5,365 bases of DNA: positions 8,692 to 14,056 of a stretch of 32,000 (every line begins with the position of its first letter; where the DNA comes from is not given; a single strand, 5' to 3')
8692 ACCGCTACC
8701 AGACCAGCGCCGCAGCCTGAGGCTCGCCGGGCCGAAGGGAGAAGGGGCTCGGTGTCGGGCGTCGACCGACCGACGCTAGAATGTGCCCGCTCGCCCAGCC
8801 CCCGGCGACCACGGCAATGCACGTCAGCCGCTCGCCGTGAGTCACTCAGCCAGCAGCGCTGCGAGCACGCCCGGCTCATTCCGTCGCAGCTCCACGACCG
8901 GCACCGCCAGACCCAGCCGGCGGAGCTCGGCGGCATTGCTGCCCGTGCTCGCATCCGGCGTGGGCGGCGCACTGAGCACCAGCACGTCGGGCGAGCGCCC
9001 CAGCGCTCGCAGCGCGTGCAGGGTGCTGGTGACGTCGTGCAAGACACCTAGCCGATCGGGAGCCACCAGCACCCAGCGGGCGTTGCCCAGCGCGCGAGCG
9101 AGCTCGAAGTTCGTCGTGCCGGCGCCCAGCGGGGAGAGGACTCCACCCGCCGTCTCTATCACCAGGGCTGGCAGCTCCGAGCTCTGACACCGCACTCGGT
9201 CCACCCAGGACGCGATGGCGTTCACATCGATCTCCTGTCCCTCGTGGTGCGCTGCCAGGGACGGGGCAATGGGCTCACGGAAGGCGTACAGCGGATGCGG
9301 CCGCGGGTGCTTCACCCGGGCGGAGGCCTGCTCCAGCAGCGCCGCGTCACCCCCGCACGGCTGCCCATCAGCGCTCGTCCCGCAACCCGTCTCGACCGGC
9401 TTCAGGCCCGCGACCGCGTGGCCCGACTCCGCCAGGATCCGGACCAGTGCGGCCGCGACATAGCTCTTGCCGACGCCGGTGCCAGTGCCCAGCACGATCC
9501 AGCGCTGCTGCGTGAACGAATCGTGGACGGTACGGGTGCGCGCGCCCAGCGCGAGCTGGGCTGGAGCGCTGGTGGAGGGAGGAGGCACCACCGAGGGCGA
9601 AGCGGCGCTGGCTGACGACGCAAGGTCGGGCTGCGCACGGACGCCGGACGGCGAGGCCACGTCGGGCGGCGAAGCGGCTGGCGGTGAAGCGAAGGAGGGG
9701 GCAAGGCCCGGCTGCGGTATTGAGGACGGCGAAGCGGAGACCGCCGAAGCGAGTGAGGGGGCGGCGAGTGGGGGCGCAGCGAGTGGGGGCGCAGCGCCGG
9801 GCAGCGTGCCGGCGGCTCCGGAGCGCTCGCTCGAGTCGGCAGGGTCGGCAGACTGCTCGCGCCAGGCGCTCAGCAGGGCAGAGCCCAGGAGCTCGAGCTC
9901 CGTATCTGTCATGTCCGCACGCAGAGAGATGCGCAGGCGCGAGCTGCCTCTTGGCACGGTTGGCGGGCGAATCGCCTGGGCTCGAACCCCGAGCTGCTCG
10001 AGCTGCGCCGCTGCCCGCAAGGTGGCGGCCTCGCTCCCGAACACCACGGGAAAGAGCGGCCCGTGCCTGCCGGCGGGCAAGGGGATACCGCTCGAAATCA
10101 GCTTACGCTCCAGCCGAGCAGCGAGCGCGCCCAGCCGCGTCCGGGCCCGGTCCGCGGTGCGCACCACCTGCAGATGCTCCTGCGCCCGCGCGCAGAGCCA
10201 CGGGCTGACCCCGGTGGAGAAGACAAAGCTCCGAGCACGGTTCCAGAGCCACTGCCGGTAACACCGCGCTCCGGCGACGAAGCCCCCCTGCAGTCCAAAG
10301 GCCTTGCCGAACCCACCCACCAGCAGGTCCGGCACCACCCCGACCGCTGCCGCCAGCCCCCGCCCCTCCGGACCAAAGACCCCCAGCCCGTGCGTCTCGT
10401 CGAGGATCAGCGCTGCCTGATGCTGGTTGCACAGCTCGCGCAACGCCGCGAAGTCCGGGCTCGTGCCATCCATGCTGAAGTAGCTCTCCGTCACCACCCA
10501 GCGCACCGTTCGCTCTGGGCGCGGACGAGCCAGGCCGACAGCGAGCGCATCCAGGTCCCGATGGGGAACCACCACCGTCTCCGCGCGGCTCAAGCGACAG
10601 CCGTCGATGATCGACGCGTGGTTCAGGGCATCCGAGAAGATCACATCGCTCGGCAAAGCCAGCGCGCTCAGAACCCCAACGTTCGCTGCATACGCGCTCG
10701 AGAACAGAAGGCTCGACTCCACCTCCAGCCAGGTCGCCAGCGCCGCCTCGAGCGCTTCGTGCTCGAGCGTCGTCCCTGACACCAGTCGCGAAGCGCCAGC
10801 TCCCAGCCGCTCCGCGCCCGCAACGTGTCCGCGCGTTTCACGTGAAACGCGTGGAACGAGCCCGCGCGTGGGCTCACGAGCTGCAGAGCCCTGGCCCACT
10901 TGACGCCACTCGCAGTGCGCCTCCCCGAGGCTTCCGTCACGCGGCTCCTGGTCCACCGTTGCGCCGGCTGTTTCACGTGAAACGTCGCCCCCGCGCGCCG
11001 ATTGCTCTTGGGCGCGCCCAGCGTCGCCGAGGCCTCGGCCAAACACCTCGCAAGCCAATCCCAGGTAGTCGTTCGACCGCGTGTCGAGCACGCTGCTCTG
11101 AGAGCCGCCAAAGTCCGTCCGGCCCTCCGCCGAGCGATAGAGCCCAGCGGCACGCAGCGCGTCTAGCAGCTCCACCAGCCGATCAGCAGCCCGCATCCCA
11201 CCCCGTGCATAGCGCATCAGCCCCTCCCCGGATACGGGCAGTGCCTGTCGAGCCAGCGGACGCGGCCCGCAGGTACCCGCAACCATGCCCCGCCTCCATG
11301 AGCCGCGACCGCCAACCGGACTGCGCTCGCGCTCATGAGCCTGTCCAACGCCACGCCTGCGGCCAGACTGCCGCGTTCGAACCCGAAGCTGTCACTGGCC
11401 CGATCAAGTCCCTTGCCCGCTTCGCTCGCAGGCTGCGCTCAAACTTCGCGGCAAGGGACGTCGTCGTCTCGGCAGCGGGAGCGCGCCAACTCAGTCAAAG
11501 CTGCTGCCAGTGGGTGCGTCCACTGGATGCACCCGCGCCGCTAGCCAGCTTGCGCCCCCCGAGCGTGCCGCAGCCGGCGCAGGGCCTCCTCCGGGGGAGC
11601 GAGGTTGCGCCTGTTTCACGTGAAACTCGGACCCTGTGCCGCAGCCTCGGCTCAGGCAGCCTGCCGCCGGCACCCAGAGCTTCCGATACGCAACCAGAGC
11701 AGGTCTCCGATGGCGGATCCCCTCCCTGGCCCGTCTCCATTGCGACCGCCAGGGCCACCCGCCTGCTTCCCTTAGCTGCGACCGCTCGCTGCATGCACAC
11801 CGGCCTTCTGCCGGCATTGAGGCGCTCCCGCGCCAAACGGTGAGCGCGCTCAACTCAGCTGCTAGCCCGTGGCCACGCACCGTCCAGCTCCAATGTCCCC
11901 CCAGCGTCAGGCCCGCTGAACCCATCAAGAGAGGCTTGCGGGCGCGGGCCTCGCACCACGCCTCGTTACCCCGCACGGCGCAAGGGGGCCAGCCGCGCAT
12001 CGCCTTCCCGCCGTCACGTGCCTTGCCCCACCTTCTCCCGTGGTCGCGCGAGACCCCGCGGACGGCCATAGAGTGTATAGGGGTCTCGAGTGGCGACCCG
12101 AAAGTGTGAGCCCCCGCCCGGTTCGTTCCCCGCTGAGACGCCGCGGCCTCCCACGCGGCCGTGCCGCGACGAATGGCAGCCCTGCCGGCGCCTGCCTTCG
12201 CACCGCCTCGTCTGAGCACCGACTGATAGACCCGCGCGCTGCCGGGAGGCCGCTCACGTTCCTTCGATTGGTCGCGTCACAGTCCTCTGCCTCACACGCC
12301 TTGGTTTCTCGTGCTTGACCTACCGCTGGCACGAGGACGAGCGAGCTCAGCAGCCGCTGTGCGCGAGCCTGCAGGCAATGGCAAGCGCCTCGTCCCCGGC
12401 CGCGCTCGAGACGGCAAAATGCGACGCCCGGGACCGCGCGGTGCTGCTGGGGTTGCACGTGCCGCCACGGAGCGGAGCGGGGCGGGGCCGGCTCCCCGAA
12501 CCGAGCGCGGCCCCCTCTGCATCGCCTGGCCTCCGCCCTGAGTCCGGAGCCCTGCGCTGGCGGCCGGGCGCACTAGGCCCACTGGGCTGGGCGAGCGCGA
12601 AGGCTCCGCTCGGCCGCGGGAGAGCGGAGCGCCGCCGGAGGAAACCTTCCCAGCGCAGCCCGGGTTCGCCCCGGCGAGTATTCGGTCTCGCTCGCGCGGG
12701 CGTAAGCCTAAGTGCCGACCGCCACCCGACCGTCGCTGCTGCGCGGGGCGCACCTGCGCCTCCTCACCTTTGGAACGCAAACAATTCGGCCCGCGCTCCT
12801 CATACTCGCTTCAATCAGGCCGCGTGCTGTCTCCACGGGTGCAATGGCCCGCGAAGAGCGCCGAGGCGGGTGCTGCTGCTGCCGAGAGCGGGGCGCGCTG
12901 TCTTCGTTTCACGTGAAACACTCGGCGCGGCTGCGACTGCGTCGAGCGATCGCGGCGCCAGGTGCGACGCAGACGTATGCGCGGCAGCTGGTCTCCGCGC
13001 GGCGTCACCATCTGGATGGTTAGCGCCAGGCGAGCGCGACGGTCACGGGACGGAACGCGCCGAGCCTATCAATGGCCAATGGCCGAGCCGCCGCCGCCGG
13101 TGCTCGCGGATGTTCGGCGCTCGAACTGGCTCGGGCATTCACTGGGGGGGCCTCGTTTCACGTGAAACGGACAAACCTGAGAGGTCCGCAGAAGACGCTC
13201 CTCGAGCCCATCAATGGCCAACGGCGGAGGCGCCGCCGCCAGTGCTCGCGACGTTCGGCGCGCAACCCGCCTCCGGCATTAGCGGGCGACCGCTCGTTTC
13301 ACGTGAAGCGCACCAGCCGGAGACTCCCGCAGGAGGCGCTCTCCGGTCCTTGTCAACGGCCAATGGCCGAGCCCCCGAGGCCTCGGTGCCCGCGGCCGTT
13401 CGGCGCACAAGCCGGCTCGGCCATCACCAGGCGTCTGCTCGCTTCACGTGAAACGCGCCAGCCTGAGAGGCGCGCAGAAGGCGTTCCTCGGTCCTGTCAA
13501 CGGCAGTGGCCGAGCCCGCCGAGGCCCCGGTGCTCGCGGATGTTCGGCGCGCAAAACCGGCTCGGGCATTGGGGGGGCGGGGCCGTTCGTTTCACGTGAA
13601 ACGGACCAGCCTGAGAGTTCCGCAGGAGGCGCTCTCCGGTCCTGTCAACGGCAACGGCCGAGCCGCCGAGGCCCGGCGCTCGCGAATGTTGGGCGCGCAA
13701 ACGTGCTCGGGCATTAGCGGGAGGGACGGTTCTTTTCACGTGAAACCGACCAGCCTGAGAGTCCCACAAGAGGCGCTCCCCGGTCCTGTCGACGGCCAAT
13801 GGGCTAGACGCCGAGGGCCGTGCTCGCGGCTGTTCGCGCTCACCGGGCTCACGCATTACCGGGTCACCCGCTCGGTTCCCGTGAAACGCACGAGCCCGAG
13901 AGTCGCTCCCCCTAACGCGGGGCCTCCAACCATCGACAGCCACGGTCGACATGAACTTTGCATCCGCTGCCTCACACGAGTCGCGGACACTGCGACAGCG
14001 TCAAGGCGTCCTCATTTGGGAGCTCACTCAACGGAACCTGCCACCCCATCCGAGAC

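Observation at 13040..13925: parS sites organised as a ~144-bp head-to-tail satellite (plasmid-centromere-like architecture on a chromosome)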

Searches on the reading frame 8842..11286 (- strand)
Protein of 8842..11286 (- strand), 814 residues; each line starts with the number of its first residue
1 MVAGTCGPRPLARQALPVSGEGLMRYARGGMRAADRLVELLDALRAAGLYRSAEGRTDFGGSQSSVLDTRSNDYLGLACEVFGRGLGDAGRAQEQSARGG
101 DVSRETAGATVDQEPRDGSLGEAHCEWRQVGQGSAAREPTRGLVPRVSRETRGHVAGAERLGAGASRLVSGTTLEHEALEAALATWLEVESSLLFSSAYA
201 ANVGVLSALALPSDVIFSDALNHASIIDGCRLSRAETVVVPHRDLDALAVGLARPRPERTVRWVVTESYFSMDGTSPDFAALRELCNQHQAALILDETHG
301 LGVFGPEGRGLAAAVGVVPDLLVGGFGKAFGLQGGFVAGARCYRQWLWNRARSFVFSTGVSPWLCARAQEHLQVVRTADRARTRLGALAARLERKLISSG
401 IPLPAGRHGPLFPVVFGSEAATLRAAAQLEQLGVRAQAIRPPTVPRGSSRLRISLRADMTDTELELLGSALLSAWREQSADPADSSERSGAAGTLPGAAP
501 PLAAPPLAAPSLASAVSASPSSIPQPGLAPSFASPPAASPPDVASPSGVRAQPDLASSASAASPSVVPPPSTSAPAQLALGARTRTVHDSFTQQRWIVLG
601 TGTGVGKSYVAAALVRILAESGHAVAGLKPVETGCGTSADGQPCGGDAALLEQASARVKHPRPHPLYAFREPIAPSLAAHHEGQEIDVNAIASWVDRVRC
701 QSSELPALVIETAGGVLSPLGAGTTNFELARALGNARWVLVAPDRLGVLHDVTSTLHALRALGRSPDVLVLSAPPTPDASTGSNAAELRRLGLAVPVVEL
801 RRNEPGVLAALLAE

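Call 8: search_protein_families(library=pfam, proteins=[window:8842-11286:-], max_evalue=0.001)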
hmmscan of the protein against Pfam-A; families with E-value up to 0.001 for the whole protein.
window:8842-11286:- (814 aa): 4 families
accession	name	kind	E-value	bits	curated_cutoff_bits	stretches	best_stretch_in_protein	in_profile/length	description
PF00155.27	Aminotran_1_2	-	6.3e-46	157.6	19.7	1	158-467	25-357/361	Aminotransferase class I and II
PF13500.12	AAA_26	-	1e-20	74.9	27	1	597-784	4-172/198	AAA domain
PF00202.27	Aminotran_3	-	5.1e-05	22.6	30.5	1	279-376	213-307/403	Aminotransferase class-III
PF01656.29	CbiA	-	7e-05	23.2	25.4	1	597-631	2-35/125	CobQ/CobB/MinD/ParA nucleotide binding domain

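Call 23: find_homologous_proteins(query=window:8842-10899:-, max_evalue=1e-50)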
Query window:8842-10899:- (685 aa): 6908 proteins with E <= 1e-50 among 8000 candidates; the best 120 are listed.
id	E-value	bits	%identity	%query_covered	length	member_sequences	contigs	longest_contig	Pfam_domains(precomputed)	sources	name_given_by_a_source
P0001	0.0e+0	1471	100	100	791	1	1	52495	PF00155.28,PF13500.13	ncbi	-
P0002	1.7e-257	874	63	97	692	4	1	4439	PF00155.28,PF13500.13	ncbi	ncbi:MAG: hypothetical protein RL033_7363 [Pseudomonadota bacterium]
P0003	1.0e-252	859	64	95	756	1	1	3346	PF00155.28,PF13500.13,PF01041.24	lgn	-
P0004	3.6e-248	844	63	97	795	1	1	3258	PF00155.28,PF13500.13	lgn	-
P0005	2.0e-219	749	63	51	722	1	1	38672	PF00155.28,PF13500.13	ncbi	ncbi:MAG: aminotransferase class I/II-fold pyridoxal phosphate-dependent enzyme [Deltaproteobacteria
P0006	2.6e-217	742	64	49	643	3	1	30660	PF00155.28,PF13500.13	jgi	jgi:8-amino-7-oxononanoate synthase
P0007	1.9e-214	732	59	55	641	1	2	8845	PF00155.28,PF13500.13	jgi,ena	-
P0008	4.5e-214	731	67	45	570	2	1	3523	PF00155.28,PF00202.28,PF13500.13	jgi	jgi:8-amino-7-oxononanoate synthase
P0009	2.6e-213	728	59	55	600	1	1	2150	PF00155.28,PF13500.13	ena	-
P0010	1.1e-209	716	63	49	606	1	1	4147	PF00155.28,PF13500.13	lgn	-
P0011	6.8e-209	714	62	50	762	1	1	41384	PF00155.28,PF13500.13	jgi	jgi:8-amino-7-oxononanoate synthase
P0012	9.3e-207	707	68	48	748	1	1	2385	PF00155.28,PF13500.13,PF01041.24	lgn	-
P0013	5.8e-205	701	63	50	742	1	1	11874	PF00155.28,PF13500.13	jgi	-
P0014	8.5e-200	684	64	32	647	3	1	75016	PF00155.28,PF13500.13,PF01041.24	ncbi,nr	ncbi:MAG TPA: aminotransferase class I/II-fold pyridoxal phosphate-dependent enzyme [Polyangiaceae b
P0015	2.3e-192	659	62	42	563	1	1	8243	PF00155.28,PF13500.13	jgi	jgi:8-amino-7-oxononanoate synthase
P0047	1.4e-176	607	61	49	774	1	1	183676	PF00155.28,PF13500.13,PF01053.27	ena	-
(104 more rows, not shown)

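Call 24: find_encoding_contigs(protein=P0001, flank=10000, max_places=3)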
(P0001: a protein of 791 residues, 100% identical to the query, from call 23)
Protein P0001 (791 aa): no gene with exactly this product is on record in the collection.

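Call 25: find_encoding_contigs(protein=P0005, flank=10000, max_places=3)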
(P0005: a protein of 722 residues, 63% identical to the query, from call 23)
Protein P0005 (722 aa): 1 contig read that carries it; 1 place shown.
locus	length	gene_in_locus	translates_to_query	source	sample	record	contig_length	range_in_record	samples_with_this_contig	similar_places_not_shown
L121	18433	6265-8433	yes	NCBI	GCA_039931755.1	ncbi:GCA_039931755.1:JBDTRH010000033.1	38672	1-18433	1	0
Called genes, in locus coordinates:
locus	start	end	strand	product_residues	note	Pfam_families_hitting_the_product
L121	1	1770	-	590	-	PF00072:Response_reg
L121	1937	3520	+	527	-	PF01202:SKI, PF00465:Fe-ADH (weak), PF13685:Fe-ADH_2, PF01761:DHQ_synthase, PF24621:DHQS_C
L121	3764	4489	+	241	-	-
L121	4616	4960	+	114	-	-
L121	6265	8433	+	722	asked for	PF00155:Aminotran_1_2, PF13500:AAA_26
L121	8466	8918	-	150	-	-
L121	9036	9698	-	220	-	PF00578:AhpC-TSA, PF08534:Redoxin, PF13905:Thioredoxin_8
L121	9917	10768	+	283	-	PF01171:ATP_bind_3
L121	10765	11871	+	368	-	PF01820:Dala_Dala_lig_N, PF02222:ATP-grasp, PF02786:CPSase_L_D2, PF07478:Dala_Dala_lig_C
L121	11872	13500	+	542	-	PF13646:HEAT_2 (weak), PF01170:UPF0020, PF05175:MTS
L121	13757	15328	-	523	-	PF19864:Radical_SAM_N2, PF04055:Radical_SAM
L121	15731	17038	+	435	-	PF03721:UDPG_MGDP_dh_N, PF00984:UDPG_MGDP_dh, PF03720:UDPG_MGDP_dh_C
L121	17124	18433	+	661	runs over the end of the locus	PF02705:K_trans, PF22776:K_trans_C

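Call 26: find_encoding_contigs(protein=P0006, flank=10000, max_places=3)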
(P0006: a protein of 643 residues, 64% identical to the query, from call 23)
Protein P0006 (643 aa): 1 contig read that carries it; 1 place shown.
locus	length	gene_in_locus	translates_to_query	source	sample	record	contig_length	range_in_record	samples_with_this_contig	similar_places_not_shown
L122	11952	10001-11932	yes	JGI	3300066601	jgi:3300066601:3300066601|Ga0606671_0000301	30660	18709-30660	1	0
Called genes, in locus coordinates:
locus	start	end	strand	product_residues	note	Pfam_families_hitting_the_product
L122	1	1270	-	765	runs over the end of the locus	PF00884:Sulfatase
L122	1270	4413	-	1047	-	PF00072:Response_reg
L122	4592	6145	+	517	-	PF01202:SKI, PF00465:Fe-ADH (weak), PF13685:Fe-ADH_2, PF01761:DHQ_synthase, PF24621:DHQS_C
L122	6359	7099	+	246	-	-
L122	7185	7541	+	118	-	PF05164:ZapA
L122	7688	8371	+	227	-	-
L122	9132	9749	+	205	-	-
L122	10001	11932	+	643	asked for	PF00155:Aminotran_1_2, PF13500:AAA_26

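Call 43: list_cluster_members(proteins=[P0001, P0002, P0005])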
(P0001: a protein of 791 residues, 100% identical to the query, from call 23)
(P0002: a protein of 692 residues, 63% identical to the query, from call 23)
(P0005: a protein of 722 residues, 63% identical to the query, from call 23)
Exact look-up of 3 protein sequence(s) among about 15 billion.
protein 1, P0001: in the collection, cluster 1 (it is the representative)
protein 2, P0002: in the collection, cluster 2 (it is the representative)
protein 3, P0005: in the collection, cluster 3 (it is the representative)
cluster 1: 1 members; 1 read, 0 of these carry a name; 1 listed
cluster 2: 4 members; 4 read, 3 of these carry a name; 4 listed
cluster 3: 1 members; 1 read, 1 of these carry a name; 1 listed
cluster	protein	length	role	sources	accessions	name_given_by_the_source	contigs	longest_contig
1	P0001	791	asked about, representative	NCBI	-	-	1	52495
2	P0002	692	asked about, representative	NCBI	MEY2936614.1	MAG: hypothetical protein RL033_7363 [Pseudomonadota bacterium]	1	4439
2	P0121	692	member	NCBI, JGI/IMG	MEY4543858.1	MAG: hypothetical protein RL685_53 [Pseudomonadota bacterium] | 8-amino-7-oxononanoate synthase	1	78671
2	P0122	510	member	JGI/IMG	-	dethiobiotin synthase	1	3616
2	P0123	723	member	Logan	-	-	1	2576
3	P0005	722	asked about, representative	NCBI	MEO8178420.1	MAG: aminotransferase class I/II-fold pyridoxal phosphate-dependent enzyme ...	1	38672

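Call 44: find_encoding_contigs(protein=P0121, flank=10000, max_places=2)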
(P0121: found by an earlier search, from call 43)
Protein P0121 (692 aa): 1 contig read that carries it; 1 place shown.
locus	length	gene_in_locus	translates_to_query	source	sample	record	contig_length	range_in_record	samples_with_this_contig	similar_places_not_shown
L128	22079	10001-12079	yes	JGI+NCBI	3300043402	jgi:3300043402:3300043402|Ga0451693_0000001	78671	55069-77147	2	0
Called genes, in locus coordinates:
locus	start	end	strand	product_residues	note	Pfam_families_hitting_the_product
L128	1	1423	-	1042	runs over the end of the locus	PF01627:Hpt (weak), PF00072:Response_reg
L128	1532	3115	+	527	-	PF01202:SKI, PF13671:AAA_33 (faint), PF00465:Fe-ADH (faint), PF13685:Fe-ADH_2, PF01761:DHQ_synthase, PF24621:DHQS_C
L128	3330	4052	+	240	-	-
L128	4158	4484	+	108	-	PF05164:ZapA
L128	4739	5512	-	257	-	-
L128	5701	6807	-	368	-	-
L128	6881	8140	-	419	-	-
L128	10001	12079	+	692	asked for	PF00155:Aminotran_1_2, PF13500:AAA_26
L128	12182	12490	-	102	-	-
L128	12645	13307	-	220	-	PF08534:Redoxin, PF00578:AhpC-TSA, PF13905:Thioredoxin_8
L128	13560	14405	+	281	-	PF01171:ATP_bind_3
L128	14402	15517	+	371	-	PF01820:Dala_Dala_lig_N, PF02222:ATP-grasp, PF02786:CPSase_L_D2 (weak), PF07478:Dala_Dala_lig_C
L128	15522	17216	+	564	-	PF01170:UPF0020, PF05175:MTS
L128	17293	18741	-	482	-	PF19864:Radical_SAM_N2, PF04055:Radical_SAM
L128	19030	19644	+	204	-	-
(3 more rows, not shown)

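Call 45: find_encoding_contigs(protein=P0014, flank=10000, max_places=2)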
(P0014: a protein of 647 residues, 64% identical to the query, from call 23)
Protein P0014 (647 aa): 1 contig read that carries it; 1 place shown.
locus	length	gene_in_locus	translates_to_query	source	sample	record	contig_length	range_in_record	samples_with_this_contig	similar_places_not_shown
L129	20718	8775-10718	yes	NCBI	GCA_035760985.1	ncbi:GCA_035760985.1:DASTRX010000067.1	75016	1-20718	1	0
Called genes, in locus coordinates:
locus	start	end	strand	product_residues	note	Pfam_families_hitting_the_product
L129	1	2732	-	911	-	PF01627:Hpt (faint), PF00072:Response_reg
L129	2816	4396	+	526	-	PF01202:SKI, PF13671:AAA_33 (weak), PF00465:Fe-ADH (weak), PF13685:Fe-ADH_2, PF01761:DHQ_synthase, PF24621:DHQS_C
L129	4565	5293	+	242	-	-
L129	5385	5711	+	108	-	PF05164:ZapA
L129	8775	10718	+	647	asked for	PF00155:Aminotran_1_2, PF01041:DegT_DnrJ_EryC1 (weak), PF13500:AAA_26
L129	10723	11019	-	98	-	-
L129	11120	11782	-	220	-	PF08534:Redoxin, PF00578:AhpC-TSA, PF13905:Thioredoxin_8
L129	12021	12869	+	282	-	PF01171:ATP_bind_3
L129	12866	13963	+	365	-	PF01820:Dala_Dala_lig_N, PF02222:ATP-grasp, PF02786:CPSase_L_D2, PF07478:Dala_Dala_lig_C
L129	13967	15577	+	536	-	PF13646:HEAT_2, PF01170:UPF0020, PF05175:MTS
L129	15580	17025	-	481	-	PF19864:Radical_SAM_N2, PF04055:Radical_SAM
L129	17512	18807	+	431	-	PF00072:Response_reg, PF00069:Pkinase, PF07714:PK_Tyr_Ser-Thr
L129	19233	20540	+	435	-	PF03721:UDPG_MGDP_dh_N, PF00984:UDPG_MGDP_dh, PF03720:UDPG_MGDP_dh_C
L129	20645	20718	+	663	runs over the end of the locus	PF02705:K_trans, PF22776:K_trans_C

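Call 46: find_encoding_contigs(protein=P0011, flank=10000, max_places=2)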
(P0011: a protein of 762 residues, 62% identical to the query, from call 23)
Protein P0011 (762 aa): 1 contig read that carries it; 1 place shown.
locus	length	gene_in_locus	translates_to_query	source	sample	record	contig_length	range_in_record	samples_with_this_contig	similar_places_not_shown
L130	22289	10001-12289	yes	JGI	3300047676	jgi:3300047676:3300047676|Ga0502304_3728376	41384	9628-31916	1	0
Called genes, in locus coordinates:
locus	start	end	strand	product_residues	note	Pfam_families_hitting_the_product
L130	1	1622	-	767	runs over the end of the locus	PF00884:Sulfatase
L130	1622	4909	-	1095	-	PF00072:Response_reg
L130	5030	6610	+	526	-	PF01202:SKI, PF13671:AAA_33 (faint), PF00465:Fe-ADH (weak), PF13685:Fe-ADH_2, PF01761:DHQ_synthase, PF24621:DHQS_C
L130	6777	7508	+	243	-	-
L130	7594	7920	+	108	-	PF05164:ZapA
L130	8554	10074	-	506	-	-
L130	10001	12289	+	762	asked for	PF00155:Aminotran_1_2, PF13500:AAA_26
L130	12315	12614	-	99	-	-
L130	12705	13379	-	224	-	PF00578:AhpC-TSA, PF08534:Redoxin, PF13905:Thioredoxin_8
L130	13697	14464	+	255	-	PF01171:ATP_bind_3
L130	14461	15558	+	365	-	PF01820:Dala_Dala_lig_N, PF02222:ATP-grasp, PF02786:CPSase_L_D2, PF07478:Dala_Dala_lig_C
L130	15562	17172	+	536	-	PF13646:HEAT_2, PF01170:UPF0020, PF05175:MTS (weak)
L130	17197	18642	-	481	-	PF19864:Radical_SAM_N2, PF04055:Radical_SAM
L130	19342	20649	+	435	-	PF03721:UDPG_MGDP_dh_N, PF00984:UDPG_MGDP_dh, PF03720:UDPG_MGDP_dh_C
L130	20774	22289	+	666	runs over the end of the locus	PF02705:K_trans, PF22776:K_trans_C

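Call 47: find_encoding_contigs(protein=P0047, flank=10000, max_places=2)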
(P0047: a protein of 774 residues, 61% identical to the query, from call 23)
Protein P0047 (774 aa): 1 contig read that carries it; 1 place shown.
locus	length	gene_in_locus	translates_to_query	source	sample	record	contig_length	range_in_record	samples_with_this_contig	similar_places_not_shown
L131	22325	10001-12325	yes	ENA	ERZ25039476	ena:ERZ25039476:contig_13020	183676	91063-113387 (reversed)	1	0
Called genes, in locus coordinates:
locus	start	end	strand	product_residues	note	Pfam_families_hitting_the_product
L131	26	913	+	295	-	-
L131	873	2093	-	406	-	PF00072:Response_reg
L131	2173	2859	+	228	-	-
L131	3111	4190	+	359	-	PF01202:SKI, PF01761:DHQ_synthase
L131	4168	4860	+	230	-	PF24621:DHQS_C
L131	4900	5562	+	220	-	-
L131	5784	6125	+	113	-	PF05164:ZapA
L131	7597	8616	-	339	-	-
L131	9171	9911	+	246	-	-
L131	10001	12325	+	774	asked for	PF00155:Aminotran_1_2, PF01053:Cys_Met_Meta_PP (faint), PF13500:AAA_26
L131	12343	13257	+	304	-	-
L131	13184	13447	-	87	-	-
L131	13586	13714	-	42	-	-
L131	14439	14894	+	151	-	-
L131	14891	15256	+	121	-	-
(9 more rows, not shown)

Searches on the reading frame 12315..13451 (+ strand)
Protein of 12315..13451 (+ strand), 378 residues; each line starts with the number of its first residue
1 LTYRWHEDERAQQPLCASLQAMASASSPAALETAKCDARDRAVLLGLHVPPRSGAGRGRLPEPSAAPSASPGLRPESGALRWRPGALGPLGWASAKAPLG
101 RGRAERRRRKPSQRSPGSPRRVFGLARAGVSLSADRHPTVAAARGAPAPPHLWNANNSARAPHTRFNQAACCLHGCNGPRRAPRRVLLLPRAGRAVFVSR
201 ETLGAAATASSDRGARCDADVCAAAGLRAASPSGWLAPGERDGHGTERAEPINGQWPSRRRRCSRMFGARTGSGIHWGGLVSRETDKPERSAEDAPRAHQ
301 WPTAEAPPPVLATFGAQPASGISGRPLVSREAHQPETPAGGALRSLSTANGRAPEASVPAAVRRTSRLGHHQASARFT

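Call 9: search_protein_families(library=pfam, proteins=[window:12315-13451:+], max_evalue=0.01)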
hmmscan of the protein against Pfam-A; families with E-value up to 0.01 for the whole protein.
window:12315-13451:+ (378 aa): 0 families

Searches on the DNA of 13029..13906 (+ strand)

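Call 67: search_dna_similar(query=window:13029-13906:+, collection=plasmids, mode=distant, max_evalue=0.001, max_rows=15)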
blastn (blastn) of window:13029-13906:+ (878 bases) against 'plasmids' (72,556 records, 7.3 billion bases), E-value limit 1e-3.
No match.

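Call 68: search_dna_similar(query=window:13029-13906:+, collection=phages, mode=distant, max_evalue=0.001, max_rows=10)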
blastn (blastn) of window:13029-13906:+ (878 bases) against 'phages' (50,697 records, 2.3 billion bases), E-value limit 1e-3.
No match.
